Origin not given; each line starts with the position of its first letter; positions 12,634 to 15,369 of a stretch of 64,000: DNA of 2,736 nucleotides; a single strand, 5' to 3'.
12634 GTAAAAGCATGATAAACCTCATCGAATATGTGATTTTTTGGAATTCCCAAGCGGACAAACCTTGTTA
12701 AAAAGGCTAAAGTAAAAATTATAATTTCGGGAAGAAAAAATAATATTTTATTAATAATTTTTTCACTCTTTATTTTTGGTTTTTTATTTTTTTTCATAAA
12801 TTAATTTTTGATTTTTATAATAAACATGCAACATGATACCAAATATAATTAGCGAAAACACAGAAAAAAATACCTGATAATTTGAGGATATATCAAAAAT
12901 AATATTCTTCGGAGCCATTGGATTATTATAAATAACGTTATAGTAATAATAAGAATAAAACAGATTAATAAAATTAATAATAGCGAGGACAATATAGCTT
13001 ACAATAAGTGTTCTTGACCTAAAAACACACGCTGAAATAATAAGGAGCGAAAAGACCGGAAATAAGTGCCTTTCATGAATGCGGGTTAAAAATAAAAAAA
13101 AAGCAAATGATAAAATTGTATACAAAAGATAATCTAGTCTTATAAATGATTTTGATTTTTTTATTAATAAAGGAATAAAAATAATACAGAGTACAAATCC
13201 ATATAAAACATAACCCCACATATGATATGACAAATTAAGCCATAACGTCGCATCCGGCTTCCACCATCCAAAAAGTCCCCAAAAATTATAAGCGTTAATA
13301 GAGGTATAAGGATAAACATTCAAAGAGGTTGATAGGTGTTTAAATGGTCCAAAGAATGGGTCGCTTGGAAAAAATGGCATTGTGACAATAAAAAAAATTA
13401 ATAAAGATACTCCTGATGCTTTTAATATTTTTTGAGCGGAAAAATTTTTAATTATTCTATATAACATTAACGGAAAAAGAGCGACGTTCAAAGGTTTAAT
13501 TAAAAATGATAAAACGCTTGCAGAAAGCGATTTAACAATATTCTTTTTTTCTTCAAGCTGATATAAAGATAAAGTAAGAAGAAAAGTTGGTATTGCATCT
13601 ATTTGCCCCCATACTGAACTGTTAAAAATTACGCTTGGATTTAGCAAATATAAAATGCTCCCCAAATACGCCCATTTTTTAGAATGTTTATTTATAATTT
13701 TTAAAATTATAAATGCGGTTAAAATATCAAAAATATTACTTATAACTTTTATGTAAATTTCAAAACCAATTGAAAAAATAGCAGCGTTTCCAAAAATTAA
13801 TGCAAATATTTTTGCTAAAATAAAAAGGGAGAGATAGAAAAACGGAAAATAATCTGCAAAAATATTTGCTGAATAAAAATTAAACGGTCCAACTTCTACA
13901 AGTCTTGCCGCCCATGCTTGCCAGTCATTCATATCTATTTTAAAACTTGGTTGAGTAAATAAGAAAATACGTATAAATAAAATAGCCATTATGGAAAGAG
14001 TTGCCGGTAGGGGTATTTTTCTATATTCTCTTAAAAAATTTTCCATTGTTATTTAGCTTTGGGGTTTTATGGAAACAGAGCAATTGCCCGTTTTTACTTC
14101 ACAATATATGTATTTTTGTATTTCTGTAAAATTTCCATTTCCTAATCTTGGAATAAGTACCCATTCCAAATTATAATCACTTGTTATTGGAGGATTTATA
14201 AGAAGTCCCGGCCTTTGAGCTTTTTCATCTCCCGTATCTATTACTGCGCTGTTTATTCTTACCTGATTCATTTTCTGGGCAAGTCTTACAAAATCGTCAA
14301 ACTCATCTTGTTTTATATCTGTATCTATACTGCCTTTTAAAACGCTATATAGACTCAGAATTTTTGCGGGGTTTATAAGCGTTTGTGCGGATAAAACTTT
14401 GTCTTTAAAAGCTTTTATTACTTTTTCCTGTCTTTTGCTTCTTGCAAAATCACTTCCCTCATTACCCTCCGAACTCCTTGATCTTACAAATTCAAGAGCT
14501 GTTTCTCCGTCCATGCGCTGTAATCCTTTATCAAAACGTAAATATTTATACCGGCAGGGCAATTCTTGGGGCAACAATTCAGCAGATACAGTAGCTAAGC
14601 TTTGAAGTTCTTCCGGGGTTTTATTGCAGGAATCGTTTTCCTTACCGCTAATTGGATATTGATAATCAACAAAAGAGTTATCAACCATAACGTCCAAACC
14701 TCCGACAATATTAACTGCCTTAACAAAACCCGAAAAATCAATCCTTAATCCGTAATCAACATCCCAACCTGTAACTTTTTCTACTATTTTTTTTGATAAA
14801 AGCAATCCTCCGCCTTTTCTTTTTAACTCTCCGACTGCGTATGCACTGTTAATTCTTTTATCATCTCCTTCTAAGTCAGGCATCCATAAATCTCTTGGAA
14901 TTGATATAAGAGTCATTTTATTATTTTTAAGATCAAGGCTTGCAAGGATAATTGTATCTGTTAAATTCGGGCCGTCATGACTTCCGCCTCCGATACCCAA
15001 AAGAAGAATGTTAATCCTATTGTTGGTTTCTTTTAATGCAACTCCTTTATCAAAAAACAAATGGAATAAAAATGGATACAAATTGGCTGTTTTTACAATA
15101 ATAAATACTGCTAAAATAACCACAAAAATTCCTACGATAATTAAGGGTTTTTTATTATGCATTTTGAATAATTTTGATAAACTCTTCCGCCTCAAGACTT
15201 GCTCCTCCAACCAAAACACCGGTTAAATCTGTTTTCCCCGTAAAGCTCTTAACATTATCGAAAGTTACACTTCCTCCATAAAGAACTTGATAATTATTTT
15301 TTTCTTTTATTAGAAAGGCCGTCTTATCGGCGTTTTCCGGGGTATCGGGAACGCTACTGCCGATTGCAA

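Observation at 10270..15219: Protein O-mannosylation-type glycosylation cluster next to Pro/Thr-linker surface proteins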

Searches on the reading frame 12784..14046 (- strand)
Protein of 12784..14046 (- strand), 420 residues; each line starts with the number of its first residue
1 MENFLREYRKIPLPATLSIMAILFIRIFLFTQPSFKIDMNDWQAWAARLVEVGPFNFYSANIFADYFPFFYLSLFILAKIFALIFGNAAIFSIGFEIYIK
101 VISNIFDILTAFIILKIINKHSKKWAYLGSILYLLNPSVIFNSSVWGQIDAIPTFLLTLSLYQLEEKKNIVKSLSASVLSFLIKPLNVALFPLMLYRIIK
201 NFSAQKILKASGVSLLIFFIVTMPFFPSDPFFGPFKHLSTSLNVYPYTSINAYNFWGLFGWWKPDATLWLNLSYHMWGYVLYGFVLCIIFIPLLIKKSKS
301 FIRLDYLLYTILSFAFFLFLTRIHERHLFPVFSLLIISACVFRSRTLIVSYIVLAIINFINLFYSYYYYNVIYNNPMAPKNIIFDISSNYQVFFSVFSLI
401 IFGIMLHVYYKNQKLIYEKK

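Call 4: search_protein_families(library=pfam, proteins=[window:12784-14046:-], max_evalue=0.01)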
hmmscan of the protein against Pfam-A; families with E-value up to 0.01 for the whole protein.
window:12784-14046:- (420 aa): 0 families

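Call 5: search_protein_families(library=ncbifam, proteins=[window:12784-14046:-], max_evalue=0.01)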
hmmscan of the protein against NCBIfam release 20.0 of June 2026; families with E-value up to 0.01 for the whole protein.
window:12784-14046:- (420 aa): 0 families

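Call 10: search_solved_structures(query=window:12784-14046:-, max_evalue=1)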
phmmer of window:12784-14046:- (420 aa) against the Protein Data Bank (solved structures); distinct sequences matched with E-value up to 1: 0.

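Call 20: find_homologous_proteins(query=window:12784-14046:-, max_evalue=0.00001)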
Query window:12784-14046:- (420 aa): 220 proteins with E <= 0.00001 among 8000 candidates; the best 120 are listed.
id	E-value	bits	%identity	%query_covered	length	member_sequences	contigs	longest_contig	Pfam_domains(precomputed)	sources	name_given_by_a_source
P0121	1.2e-266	903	100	100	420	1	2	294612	-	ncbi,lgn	-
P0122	3.6e-232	789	88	100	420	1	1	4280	-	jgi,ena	-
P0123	5.0e-223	759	84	100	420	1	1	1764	-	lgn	-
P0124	1.1e-221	754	84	100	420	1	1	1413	-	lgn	-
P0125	3.0e-221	753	84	100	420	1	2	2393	-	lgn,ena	-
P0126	1.6e-212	724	79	100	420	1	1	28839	-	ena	-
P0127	1.5e-211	721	84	95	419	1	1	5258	-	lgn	-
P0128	1.1e-210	718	79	100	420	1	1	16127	-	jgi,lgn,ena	-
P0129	3.8e-207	707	78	100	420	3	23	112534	-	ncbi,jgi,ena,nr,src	ncbi:MAG: hypothetical protein A3H50_00270 [Candidatus Levybacteria bacterium RIFCSPLOWO2_02_FULL_37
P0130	8.8e-197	672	75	100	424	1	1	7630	-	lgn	-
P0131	2.9e-195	667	75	100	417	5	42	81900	-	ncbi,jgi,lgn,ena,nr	ncbi:MAG: hypothetical protein US48_C0001G0022 [Candidatus Levybacteria bacterium GW2011_GWA2_37_36]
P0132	1.5e-193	662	78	93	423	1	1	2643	-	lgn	-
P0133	6.2e-191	653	74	97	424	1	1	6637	-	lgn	-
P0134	1.5e-189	649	76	95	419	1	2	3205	-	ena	-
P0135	1.6e-189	649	70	100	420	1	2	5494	-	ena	-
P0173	4.3e-113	397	48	98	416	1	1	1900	PF09594.17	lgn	-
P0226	3.8e-85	305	42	96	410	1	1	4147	PF09594.17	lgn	-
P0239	3.2e-82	295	44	95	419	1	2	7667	PF09594.17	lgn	-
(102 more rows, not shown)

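Call 23: search_solved_structures(query=A1, max_evalue=10)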
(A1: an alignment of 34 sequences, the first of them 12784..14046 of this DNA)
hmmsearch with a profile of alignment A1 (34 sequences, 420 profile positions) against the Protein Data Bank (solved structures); distinct sequences matched with E-value up to 10: 0.

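Call 28: predict_structure(alignment_id=A1)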
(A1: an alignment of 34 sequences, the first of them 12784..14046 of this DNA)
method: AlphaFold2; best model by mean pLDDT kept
length: 420 residues; sequences in the alignment: 34
mean_pLDDT: 91.8   pTM: 0.91
mean pLDDT of the five models: 91.8, 91.2, 90.0, 89.0, 88.2
residues with pLDDT >= 90: 314; 70-90: 96; 50-70: 10; < 50: 0
segments of 3 or more residues with pLDDT < 50: none
pLDDT, mean of each block of 10 residues (from residue 1): 76 89 95 91 95 88 82 96 97 95 97 97 93 97 90 97 96 97 91 94 97 97 93 88 84 92 92 95 95 72 89 96 88 98 96 97 92 85 89 96 97 78
secondary structure, 60 per line:
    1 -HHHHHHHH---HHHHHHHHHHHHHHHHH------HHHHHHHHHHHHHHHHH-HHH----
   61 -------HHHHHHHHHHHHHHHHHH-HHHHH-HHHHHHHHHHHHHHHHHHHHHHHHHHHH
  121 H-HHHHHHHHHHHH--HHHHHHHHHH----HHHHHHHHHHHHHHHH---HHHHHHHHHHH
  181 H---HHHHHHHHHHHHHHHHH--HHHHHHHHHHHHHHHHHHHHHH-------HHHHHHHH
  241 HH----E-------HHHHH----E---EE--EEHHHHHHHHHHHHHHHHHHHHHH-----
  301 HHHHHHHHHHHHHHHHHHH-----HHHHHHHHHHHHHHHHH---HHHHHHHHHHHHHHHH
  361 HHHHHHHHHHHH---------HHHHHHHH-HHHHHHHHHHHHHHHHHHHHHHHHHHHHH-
elements in order: H2-9 H13-29 H36-52 H68-85 H87-91 H93-121 H123-134 H137-146 H151-166 H170-181 H185-201 H204-225 H233-242 H255-259 H274-295 H301-319 H325-341 H345-372 H382-389 H391-419

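Call 30: fold_search(model_id=the predicted structure, library=pdb)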
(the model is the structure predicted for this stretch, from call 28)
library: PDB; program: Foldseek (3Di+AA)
matches with E <= 10: 294; with E <= 0.001: 1
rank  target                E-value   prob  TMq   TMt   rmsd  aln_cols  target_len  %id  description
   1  9wno_A                2.1e-04  1.00  0.60  0.62   6.0       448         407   15  Cryo-EM structure of Candida glabrata GPI mannosyltransferase I bound to Dol-P-Man (released 2025-12-03)
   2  9dm7_A                1.7e-03  1.00  0.59  0.66   7.0       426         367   11  mannosyltransferase PimE in complex with Fab_E6 (released 2025-06-25)
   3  5f15                  2.2e-03  1.00  0.51  0.41  12.5       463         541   12  Crystal Structure of ArnT from Cupriavidus metallidurans bound to Undecaprenyl phosphate (released 2016-02-17)
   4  5ezm                  2.4e-03  1.00  0.51  0.41  12.6       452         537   11  Crystal Structure of ArnT from Cupriavidus metallidurans in the apo state (released 2016-02-17)
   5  9ub7_B                3.8e-03  1.00  0.56  0.58   6.6       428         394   14  Structure of glycosylphosphatidylinositol transamidase,state 1 (released 2026-04-08)
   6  7wld_U                3.9e-03  1.00  0.62  0.63   5.9       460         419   14  Cryo-EM structure of the human glycosylphosphatidylinositol transamidase complex at 2.53 Angstrom resolution (released 2022-04-27)
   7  8imx_U                6.9e-03  1.00  0.62  0.62   6.0       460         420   14  Cryo-EM structure of GPI-T with a chimeric GPI-anchored protein (released 2023-08-16)
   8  9n9j_I                1.1e-02  1.00  0.40  0.27  17.3       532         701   12  Structure of a GRP94 folding intermediate engaged with a CCDC134- and FKBP11-bound secretory translocon (released 2025-11-19)
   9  7w72_U                1.6e-02  1.00  0.58  0.58   6.8       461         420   14  Structure of a human glycosylphosphatidylinositol (GPI) transamidase (released 2022-02-16)
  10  9s6u_A                1.7e-02  1.00  0.43  0.35  14.8       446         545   12  Ternary cryo-EM structure of human ALG9 with Dol25-PP-GlcNAc2Man8, Dol25-P-Man and Fab (released 2026-03-18)
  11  8agb_A                2.7e-02  1.00  0.44  0.31  15.4       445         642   15  Structure of yeast oligosaccharylransferase complex with lipid-linked oligosaccharide bound (released 2022-12-07)
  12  8age_A                4.1e-02  1.00  0.46  0.32  11.1       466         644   14  Structure of yeast oligosaccharylransferase complex with acceptor peptide bound (released 2022-12-07)
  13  9s6r_A                5.5e-02  1.00  0.56  0.60   6.2       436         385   13  Ternary cryo-EM structure of yeast ALG3 with Dol25-PP-GlcNAc2Man5, Dol25-P-Man, and Fab (released 2026-03-18)
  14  9s6t_A                1.1e-01  0.99  0.45  0.41  11.6       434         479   18  Ternary cryo-EM structure of chicken ALG12 with Dol25-PP-GlcNAc2Man7, Dol25-P-Man, and Fab (released 2026-03-18)
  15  6s7t_A                1.4e-01  0.97  0.42  0.28  12.4       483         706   14  Cryo-EM structure of human oligosaccharyltransferase complex OST-B (released 2019-12-18)
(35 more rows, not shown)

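Call 84: find_encoding_contigs(protein=P0121, flank=10000, max_places=2)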
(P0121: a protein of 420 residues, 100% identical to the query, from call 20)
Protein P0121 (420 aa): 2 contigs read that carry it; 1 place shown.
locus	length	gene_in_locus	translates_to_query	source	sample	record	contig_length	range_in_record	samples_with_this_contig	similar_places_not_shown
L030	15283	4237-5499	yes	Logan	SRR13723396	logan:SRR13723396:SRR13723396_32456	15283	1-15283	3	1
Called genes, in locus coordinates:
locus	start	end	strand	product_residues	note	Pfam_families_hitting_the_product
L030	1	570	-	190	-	?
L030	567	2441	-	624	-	PF00580:UvrD-helicase, PF13245:AAA_19, PF01443:Viral_helicase1 (faint), PF13361:UvrD_C, PF13538:UvrD_C_2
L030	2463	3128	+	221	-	PF00121:TIM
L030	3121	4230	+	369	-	PF03816:LytR_cpsA_psr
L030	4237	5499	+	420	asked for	-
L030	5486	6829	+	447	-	PF02366:PMT, PF13231:PMT_2, PF16192:PMT_4TMC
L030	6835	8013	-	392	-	PF02366:PMT (weak)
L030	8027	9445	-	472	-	PF16656:Pur_ac_phosph_N (weak), PF19077:Big_13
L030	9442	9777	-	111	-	-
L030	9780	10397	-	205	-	PF04350:PilO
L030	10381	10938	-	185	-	-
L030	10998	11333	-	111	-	-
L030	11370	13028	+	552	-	PF01554:MatE, PF03023:MurJ, PF13440:Polysacc_synt_3 (weak)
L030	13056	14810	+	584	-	PF00009:GTP_EFTU, PF00071:Ras (weak), PF03144:GTP_EFTU_D2, PF14492:EFG_III (weak), PF00679:EFG_C, PF06421:LepA_C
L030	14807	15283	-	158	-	?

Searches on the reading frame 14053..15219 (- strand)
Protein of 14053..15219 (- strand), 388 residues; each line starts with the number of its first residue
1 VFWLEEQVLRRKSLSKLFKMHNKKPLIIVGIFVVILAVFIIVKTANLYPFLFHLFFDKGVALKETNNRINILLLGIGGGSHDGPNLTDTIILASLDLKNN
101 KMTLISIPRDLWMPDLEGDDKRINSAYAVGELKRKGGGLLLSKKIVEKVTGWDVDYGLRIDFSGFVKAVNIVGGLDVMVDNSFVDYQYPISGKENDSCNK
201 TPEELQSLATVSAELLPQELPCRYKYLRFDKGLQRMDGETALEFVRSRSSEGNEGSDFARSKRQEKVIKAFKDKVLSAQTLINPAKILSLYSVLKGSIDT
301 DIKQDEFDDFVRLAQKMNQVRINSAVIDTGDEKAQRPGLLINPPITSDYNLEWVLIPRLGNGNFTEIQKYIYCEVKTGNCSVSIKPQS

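Call 4: search_protein_families(library=pfam, proteins=[window:14053-15219:-], max_evalue=0.01)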
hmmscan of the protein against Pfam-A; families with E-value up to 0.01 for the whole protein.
window:14053-15219:- (388 aa): 1 family
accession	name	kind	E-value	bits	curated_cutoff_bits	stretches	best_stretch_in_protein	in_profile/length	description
PF03816.19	LytR_cpsA_psr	-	3.7e-31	108.7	24.6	1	87-275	2-148/150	LytR_cpsA_psr family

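Call 5: search_protein_families(library=ncbifam, proteins=[window:14053-15219:-], max_evalue=0.01)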
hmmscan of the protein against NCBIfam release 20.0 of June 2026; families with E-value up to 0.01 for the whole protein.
window:14053-15219:- (388 aa): 4 families
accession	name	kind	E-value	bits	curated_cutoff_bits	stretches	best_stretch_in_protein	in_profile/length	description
TIGR00350.1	lytR_cpsA_psr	domain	3.9e-26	92.1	62.3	2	87-189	3-102/152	LCP family glycopolymer transferase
NF006897.1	PRK09379.1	equivalog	1.6e-20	73.5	441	2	65-184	56-168/298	polyisoprenyl-teichoic acid--peptidoglycan teichoic acid transferase TagU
NF051849.1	LCP_trans_Cps2A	equivalog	2.6e-17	63.2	650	2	226-312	338-419/477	LCP family glycopolymer transferase CpsA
NF047591.1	ligase_LytR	equivalog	3.1e-17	62.9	450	2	61-196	51-184/336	glycopolymer--peptidoglycan transferase LytR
